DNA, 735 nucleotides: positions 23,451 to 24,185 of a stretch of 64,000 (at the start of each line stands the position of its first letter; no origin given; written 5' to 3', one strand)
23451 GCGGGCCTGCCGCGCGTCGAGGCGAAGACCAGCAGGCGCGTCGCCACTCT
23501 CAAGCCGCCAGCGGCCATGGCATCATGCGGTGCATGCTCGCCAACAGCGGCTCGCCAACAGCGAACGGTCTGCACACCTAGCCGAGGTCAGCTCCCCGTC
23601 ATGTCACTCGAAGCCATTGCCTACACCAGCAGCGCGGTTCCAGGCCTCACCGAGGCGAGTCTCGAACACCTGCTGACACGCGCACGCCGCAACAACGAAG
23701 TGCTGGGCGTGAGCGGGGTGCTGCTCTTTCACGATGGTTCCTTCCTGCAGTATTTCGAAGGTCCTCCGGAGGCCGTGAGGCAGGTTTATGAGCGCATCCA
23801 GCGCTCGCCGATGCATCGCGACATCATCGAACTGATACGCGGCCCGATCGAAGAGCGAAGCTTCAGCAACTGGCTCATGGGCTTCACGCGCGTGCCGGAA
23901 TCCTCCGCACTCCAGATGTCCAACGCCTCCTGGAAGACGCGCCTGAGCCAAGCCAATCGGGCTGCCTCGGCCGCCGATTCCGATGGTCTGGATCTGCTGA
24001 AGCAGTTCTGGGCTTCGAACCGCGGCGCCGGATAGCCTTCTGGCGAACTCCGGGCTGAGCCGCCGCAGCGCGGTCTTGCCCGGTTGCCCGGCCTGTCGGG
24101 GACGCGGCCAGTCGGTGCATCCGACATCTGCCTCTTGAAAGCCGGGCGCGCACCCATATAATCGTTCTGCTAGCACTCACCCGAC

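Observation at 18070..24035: MHYT hybrid kinase + REC-HD-GYP + stand-alone BLUF: candidate light- and gas/redox-gated c-di-GMP hydrolysis module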

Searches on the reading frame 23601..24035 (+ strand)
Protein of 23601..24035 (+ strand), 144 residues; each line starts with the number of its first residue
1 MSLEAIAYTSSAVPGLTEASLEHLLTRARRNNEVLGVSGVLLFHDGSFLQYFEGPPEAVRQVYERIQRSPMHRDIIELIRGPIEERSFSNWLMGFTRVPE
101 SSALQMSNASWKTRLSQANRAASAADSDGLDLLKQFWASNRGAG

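Call 3: search_protein_families(library=pfam, proteins=[window:23601-24035:+], max_evalue=0.01)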
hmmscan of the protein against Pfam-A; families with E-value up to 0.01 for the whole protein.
window:23601-24035:+ (144 aa): 1 family
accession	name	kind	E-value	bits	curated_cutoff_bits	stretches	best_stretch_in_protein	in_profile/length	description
PF04940.18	BLUF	-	1e-26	93.3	25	1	5-94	3-92/92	Sensors of blue-light using FAD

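Call 4: search_protein_families(library=ncbifam, proteins=[window:23601-24035:+], max_evalue=0.01)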
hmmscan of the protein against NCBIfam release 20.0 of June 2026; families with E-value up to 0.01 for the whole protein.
window:23601-24035:+ (144 aa): 0 families

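Call 5: find_homologous_proteins(query=window:23601-24035:+)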
Query window:23601-24035:+ (144 aa): 34 proteins with E <= 0.001 among 141 candidates.
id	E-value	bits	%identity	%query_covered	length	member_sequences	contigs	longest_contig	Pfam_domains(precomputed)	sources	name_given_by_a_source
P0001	5.0e-88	310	100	100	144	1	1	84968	PF04940.19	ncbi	-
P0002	3.9e-58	213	69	98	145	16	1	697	PF04940.19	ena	-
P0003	2.6e-54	201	64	99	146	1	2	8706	PF04940.19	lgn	-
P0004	1.0e-52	196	64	99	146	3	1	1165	PF04940.19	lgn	-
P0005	1.7e-52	195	64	99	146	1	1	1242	PF04940.19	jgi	-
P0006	2.0e-52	195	64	99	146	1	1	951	PF04940.19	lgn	-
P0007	5.3e-52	194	65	99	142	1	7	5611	PF04940.19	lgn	-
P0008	2.1e-51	192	63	99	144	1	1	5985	PF04940.19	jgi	jgi:Sensors of blue-light using FAD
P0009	4.1e-51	191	65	98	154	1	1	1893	PF04940.19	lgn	-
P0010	4.3e-51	191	63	100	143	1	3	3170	PF04940.19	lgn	-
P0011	1.8e-50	189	63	99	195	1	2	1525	PF04940.19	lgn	-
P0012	4.9e-50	187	65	96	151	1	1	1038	PF04940.19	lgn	-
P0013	1.6e-49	186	62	99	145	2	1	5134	PF04940.19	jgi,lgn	-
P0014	8.5e-47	177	61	99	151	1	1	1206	PF04940.19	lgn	-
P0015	1.8e-46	176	62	90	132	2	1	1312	PF04940.19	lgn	-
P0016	1.0e-45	173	59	97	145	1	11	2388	PF04940.19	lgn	-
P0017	2.2e-45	172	58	97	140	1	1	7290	PF04940.19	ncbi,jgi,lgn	ncbi:MAG: hypothetical protein RL375_3636 [Pseudomonadota bacterium]|jgi:hypothetical protein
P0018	9.3e-45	170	59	98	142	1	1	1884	PF04940.19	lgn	-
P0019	1.0e-42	164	59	99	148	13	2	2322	PF04940.19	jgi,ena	jgi:hypothetical protein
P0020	1.7e-42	163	59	96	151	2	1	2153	PF04940.19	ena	-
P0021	4.4e-37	145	55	96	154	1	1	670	PF04940.19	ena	-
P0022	1.2e-36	144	54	98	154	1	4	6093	PF04940.19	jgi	jgi:hypothetical protein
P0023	6.1e-36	142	54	97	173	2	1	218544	PF04940.19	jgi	jgi:hypothetical protein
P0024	7.5e-35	138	52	94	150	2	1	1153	PF04940.19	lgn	-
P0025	8.1e-35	138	51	98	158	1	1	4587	PF04940.19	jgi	jgi:hypothetical protein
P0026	8.3e-34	135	53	97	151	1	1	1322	PF04940.19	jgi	jgi:Sensors of blue-light using FAD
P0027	1.2e-32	131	50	95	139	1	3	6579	PF04940.19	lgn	-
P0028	8.9e-30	122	47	98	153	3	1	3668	PF04940.19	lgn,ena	-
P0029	2.1e-26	111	48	97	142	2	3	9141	PF04940.19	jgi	jgi:hypothetical protein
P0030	2.3e-24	104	43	95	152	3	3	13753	PF04940.19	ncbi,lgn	-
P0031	6.0e-23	100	43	94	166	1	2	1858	PF04940.19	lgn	-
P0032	1.9e-22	98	42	94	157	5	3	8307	PF04940.19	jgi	jgi:hypothetical protein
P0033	2.9e-21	94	41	94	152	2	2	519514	PF04940.19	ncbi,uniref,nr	ncbi:BLUF domain-containing protein [Marilutibacter aestuarii]|uniref:BLUF domain-containing protein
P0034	1.8e-20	92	42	96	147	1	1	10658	PF04940.19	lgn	-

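Call 9: find_related_loci(query=A1, collection=genome_contigs, flank=8000)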
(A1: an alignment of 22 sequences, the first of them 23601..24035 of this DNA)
Query A1 (144 aa) in genome_contigs; peptide patterns used: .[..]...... (x = any residue, [..] = any of these).
97 stretches matched a pattern; 85 encode a relative of the query (tblastn E <= 1e-3); the best 80 are kept; 73 distinct loci.
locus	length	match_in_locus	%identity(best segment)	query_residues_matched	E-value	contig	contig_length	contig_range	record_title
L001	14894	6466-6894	65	1-143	1e-59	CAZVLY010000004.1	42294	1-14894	MAG TPA_asm: uncultured Piscinibacter sp. isolate SRP170004_co1_75 genome assembly, contig: NODE_1161_length_42294_cov_1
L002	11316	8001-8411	58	4-142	6e-48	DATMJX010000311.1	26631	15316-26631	MAG TPA_asm: Methylibium sp. isolate SMAG_U13581 k141_334128, whole genome shotgun sequence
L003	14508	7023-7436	51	1-140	8e-43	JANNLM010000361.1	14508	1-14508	MAG: Gammaproteobacteria bacterium isolate SOY_38_metabat_135 SOY_38_k141_903196, whole genome shotgun sequence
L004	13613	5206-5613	54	2-139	7e-42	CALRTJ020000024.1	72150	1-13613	MAG: Hydrogenophaga intermedia isolate JJ-JE53-10-4-mx-bin551 genome assembly, contig: JJ-RD922-193-C60, whole genome sh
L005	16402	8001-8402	48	2-137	3e-36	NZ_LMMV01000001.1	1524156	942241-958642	Pseudorhodoferax sp. Leaf267 contig_1, whole genome shotgun sequence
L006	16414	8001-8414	51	3-142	4e-35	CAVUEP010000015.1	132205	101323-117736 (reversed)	MAG: uncultured beta proteobacterium isolate MFD02832.bin.2.38 genome assembly, contig: contig_22400, whole genome shotg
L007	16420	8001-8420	44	3-144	2e-35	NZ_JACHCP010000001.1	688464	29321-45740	Rhodanobacter sp. A1T4 Ga0401203_01, whole genome shotgun sequence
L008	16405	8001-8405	46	1-137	5e-34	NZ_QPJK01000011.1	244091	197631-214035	Pseudorhodoferax soli strain DSM 21634 Ga0244542_111, whole genome shotgun sequence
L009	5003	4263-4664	46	2-137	2e-33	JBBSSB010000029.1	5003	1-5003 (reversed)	MAG: Lysobacterales bacterium isolate SVL1_sbin.53 SVL1_sbin.53_K_579095_L_5003_cov_15.0000, whole genome shotgun sequen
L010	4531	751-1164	46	3-142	1e-32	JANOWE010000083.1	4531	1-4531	MAG: Betaproteobacteria bacterium isolate VAR_35_metabat_502 VAR_35_k141_3704112, whole genome shotgun sequence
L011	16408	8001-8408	45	3-139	7e-33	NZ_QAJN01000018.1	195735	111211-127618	Paucibacter sp. KBW04 KBW4_TGACCA_contig_18, whole genome shotgun sequence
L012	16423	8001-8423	45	1-140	2e-32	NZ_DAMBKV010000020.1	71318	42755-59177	MAG: Stenotrophomonas sp. isolate CTOTU49008 NODE_44_length_71318_cov_19.563097, whole genome shotgun sequence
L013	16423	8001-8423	44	1-140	4e-32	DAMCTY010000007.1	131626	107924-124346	MAG TPA_asm: Stenotrophomonas sp. isolate CTOTU50078 NODE_40_length_131626_cov_16.628125, whole genome shotgun sequence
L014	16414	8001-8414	41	1-138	2e-31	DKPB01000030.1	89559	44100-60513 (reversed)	MAG TPA_asm: Stenotrophomonas sp. UBA7346 UBA7346_contig_78, whole genome shotgun sequence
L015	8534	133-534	49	2-137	2e-31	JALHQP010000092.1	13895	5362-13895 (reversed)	MAG: Aquincola sp. isolate bin.92 c_000000016833, whole genome shotgun sequence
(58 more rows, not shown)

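Call 11: find_encoding_contigs(protein=P0001, flank=10000, max_places=3)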
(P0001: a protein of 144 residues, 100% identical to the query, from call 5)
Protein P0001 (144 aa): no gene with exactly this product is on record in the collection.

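Call 12: find_encoding_contigs(protein=P0003, flank=8000, max_places=3)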
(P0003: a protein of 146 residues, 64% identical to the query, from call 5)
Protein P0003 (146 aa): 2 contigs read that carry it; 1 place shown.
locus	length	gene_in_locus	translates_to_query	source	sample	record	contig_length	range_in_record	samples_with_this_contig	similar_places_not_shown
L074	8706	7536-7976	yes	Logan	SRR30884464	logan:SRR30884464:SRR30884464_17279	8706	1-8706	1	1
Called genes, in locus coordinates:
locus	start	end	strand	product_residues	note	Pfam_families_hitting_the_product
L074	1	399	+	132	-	?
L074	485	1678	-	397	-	PF13439:Glyco_transf_4, PF00534:Glycos_transf_1, PF13692:Glyco_trans_1_4, PF20706:GT4-conflict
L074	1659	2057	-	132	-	PF04138:GtrA_DPMS_TM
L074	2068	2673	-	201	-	PF08242:Methyltransf_12 (faint), PF13489:Methyltransf_23, PF08241:Methyltransf_11, PF13649:Methyltransf_25 (weak)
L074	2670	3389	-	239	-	PF13489:Methyltransf_23, PF08241:Methyltransf_11 (weak)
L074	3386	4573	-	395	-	PF00535:Glycos_transf_2, PF26629:GT2_TM_C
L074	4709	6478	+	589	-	-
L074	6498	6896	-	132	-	PF03479:PCC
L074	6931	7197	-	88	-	PF13560:HTH_31, PF01381:HTH_3 (faint)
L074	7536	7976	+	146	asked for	PF04940:BLUF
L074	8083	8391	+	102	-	PF03795:YCII (weak)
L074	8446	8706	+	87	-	?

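Call 30: search_solved_structures(query=window:23601-24035:+, show_alignments=3, max_evalue=0.001)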
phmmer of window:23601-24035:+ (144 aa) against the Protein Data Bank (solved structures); distinct sequences matched with E-value up to 0.001: 22.
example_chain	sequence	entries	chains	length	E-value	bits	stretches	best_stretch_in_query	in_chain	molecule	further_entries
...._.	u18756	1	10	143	4.4e-13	53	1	1-102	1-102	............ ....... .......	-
2hfn_A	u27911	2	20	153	2.3e-12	50.7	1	1-107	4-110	Synechocystis Photoreceptor (Slr1694) | Activator of photopigment and puc expression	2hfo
8i98_A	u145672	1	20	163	2.3e-12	50.7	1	1-102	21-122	Tll0078 protein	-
2kb2_A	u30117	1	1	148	2.8e-12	50.4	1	3-89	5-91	BlrP1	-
3mzi_A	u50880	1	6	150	7.7e-12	49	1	1-107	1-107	Activator of photopigment and puc expression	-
6w6z_A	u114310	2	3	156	2e-11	47.7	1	20-97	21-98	BLUF domain-containing protein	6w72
3gfx_A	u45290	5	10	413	2e-11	47.6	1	4-88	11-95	Klebsiella pneumoniae BlrP1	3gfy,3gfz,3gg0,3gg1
2iyg_A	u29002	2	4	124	9.5e-11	45.4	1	4-95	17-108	APPA, ANTIREPRESSOR OF PPSR, SENSOR OF BLUE LIGHT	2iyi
1yrx_A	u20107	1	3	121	1.5e-10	44.8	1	6-95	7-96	hypothetical protein Rsph03001874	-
4hh0_A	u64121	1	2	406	6.1e-10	42.8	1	4-96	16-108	AppA protein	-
4hh1_A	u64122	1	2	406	8e-10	42.4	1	4-96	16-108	AppA protein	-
2bun_A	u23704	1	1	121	1.1e-09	42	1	4-95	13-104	APPA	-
2byc_A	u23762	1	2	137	2.2e-09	41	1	19-104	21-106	BLUE-LIGHT RECEPTOR OF THE BLUF-FAMILY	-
9f1w_A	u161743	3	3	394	2.8e-08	37.5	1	13-101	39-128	Family 3 adenylate cyclase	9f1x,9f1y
5x4t_A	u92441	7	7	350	2.8e-08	37.5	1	19-101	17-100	Photoactivated adenylyl cyclase | Family 3 adenylate cyclase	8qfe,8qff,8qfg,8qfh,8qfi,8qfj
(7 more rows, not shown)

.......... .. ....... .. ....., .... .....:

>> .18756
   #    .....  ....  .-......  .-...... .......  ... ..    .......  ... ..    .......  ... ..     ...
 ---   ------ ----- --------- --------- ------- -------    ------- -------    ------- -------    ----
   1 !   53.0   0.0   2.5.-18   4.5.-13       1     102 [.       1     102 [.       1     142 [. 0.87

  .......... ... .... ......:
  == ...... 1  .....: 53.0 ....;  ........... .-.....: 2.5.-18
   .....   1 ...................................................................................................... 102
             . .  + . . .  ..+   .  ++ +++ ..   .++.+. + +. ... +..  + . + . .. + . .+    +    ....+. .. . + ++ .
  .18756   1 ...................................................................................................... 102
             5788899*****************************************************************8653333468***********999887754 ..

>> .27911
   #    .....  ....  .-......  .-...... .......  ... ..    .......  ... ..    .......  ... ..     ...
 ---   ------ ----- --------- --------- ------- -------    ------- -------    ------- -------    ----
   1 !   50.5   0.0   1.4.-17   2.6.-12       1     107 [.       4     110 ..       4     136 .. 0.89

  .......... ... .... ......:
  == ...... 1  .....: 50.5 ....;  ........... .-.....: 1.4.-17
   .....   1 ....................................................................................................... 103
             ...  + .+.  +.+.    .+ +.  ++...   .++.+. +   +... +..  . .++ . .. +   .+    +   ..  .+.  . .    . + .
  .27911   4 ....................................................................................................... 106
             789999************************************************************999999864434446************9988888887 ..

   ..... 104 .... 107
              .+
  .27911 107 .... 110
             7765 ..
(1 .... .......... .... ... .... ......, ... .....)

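Call 31: find_related_loci(query=A1, collection=metagenome_contigs, flank=6000)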
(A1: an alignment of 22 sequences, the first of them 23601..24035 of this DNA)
Query A1 (144 aa) in metagenome_contigs; peptide patterns used: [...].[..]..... (x = any residue, [..] = any of these).
207 stretches matched a pattern; 24 encode a relative of the query (tblastn E <= 1e-3); 24 distinct loci.
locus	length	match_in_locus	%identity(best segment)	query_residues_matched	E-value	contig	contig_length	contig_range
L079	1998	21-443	69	1-141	6e-68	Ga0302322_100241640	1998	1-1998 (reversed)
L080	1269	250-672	69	1-141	1e-69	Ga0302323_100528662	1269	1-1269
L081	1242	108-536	64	1-143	2e-63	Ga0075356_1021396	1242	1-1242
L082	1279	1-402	64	10-143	1e-57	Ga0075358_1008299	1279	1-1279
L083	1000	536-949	61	1-142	5e-57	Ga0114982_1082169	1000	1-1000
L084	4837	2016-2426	58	4-142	5e-49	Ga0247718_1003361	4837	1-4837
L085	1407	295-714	51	1-142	2e-46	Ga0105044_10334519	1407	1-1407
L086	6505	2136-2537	45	3-137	8e-37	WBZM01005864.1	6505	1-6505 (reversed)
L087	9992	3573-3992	43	3-144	2e-35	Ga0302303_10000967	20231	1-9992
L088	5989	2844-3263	43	3-144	2e-33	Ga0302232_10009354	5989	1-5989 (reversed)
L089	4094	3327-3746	43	3-144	2e-33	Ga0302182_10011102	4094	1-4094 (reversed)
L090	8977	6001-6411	42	3-141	4e-32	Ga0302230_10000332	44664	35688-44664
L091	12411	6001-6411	42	3-141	4e-32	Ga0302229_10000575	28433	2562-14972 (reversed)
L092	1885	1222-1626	47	2-137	6e-32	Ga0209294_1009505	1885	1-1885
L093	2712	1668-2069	47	2-137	6e-31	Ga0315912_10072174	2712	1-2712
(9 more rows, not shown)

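Call 35: search_protein_families(library=pfam, proteins=[L005:5087-5971:+, L005:6012-6800:+, L005:6831-7928:+, L005:10112-12055:-], max_evalue=0.001)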
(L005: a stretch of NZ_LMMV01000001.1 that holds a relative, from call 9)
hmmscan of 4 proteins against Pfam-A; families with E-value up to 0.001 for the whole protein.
L005:5087-5971:+ (294 aa): 7 families
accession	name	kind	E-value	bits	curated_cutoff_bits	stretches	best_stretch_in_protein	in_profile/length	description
PF03446.21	NAD_binding_2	-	4.1e-54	183.4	21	1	2-160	1-161/161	NAD binding domain of 6-phosphogluconate dehydrogenase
PF14833.11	NAD_binding_11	-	5e-41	140.2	30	1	163-282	1-121/122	NAD-binding of NADP-dependent 3-hydroxyisobutyrate dehydrogenase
PF03807.23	F420_oxidored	-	2.3e-11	44.6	21.6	1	2-93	1-92/94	NADP oxidoreductase coenzyme F420-dependent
PF07991.19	KARI_N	-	2.5e-08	34.1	20.6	1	2-89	6-91/165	Acetohydroxy acid isomeroreductase, NADPH-binding domain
PF02826.25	2-Hacid_dh_C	-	2.1e-07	30.9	25.1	1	2-72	38-108/178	D-isomer specific 2-hydroxyacid dehydrogenase, NAD binding domain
PF02737.24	3HCDH_N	-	0.00022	21.6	22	1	2-45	1-44/180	3-hydroxyacyl-CoA dehydrogenase, NAD binding domain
PF03721.20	UDPG_MGDP_dh_N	-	0.00056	20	27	0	1-34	1-34/187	UDP-glucose/GDP-mannose dehydrogenase family, NAD binding domain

L005:6012-6800:+ (262 aa): 1 family
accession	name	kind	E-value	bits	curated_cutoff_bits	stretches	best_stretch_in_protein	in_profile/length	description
PF03328.21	HpcH_HpaI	-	5.7e-36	124.3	25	1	20-239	5-218/221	HpcH/HpaI aldolase/citrate lyase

L005:6831-7928:+ (365 aa): 1 family
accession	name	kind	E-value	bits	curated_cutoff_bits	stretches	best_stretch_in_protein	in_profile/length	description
PF08450.18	SGL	-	1.2e-44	153.2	26.3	1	69-352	1-246/246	SMP-30/Gluconolactonase/LRE-like region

L005:10112-12055:- (647 aa): 2 families
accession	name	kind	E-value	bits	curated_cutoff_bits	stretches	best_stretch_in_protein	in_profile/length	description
PF00501.34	AMP-binding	-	2.3e-84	283.9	29.9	1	128-509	3-384/384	AMP-binding enzyme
PF13193.12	AMP-binding_C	-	1.2e-12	49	24.5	1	558-634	1-76/76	AMP-binding enzyme C-terminal domain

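Call 56: predict_structure(alignment_id=A1)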
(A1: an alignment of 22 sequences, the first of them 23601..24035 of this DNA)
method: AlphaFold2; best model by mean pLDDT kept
length: 144 residues; sequences in the alignment: 22
mean_pLDDT: 90.0   pTM: 0.83
mean pLDDT of the five models: 90.0, 89.1, 88.3, 86.8, 74.0
residues with pLDDT >= 90: 103; 70-90: 34; 50-70: 6; < 50: 1
segments of 3 or more residues with pLDDT < 50: none
pLDDT, mean of each block of 10 residues (from residue 1): 95 93 93 96 94 98 97 96 92 89 91 84 70 86 59
secondary structure, 60 per line:
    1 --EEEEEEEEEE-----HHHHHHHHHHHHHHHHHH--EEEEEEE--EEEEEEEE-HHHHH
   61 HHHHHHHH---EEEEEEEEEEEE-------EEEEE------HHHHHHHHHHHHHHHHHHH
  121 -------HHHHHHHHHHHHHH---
elements in order: E3-12 H18-35 E38-44 E47-54 H56-68 E72-83 E91-95 H102-120 H128-141

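Call 59: fold_search(model_id=the predicted structure, library=pdb)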
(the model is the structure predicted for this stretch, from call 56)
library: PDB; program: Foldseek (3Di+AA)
matches with E <= 10: 1634; with E <= 0.001: 119
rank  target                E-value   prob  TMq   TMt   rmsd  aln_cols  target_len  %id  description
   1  1yrx_A                4.0e-11  1.00  0.64  0.78   4.9       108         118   30  Structure of a novel photoreceptor: the BLUF domain of AppA from Rhodobacter sphaeroides (released 2005-06-28)
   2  8i98_E                1.2e-10  1.00  0.63  0.64   4.9       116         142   30  Crystal structure of TePixD Y8F (released 2023-09-20)
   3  8i98_A                1.5e-10  1.00  0.63  0.65   4.5       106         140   31  Crystal structure of TePixD Y8F (released 2023-09-20)
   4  8i98_F                1.6e-10  1.00  0.67  0.68   7.9       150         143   27  Crystal structure of TePixD Y8F (released 2023-09-20)
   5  8i98_H                2.5e-10  1.00  0.67  0.68   7.3       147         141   26  Crystal structure of TePixD Y8F (released 2023-09-20)
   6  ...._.                2.7e-10  1.00  0.66  0.67   8.1       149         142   27  Structure of a cyanobacterial BLUF protein, Tll0078 (released 2005-06-07)
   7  8i98_R                2.8e-10  1.00  0.63  0.65   4.3       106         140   31  Crystal structure of TePixD Y8F (released 2023-09-20)
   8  8i98_B                2.8e-10  1.00  0.67  0.68   7.3       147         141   26  Crystal structure of TePixD Y8F (released 2023-09-20)
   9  1yrx_C                4.2e-10  1.00  0.64  0.80   4.8       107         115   31  Structure of a novel photoreceptor: the BLUF domain of AppA from Rhodobacter sphaeroides (released 2005-06-28)
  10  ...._H                6.1e-10  1.00  0.62  0.65   4.9       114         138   31  Structure of a cyanobacterial BLUF protein, Tll0078 (released 2005-06-07)
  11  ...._B                6.5e-10  1.00  0.62  0.64   4.9       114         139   31  Structure of a cyanobacterial BLUF protein, Tll0078 (released 2005-06-07)
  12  4hh1_B                8.3e-10  1.00  0.67  0.27   7.8       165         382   22  Dark-state structure of AppA wild-type without the Cys-rich region from Rb. sphaeroides (released 2013-06-05)
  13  8i98_P                8.9e-10  1.00  0.66  0.67   8.0       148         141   26  Crystal structure of TePixD Y8F (released 2023-09-20)
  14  2hfo_A                1.1e-09  1.00  0.63  0.61   3.2       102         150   33  Crystal Structures of the Synechocystis Photoreceptor Slr1694 Reveal Distinct Structural States Related to Signaling (released 2006-12-19)
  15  2iyg_A                1.2e-09  1.00  0.62  0.80   4.0       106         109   32  Dark state structure of the BLUF domain of the rhodobacterial protein AppA (released 2006-09-06)
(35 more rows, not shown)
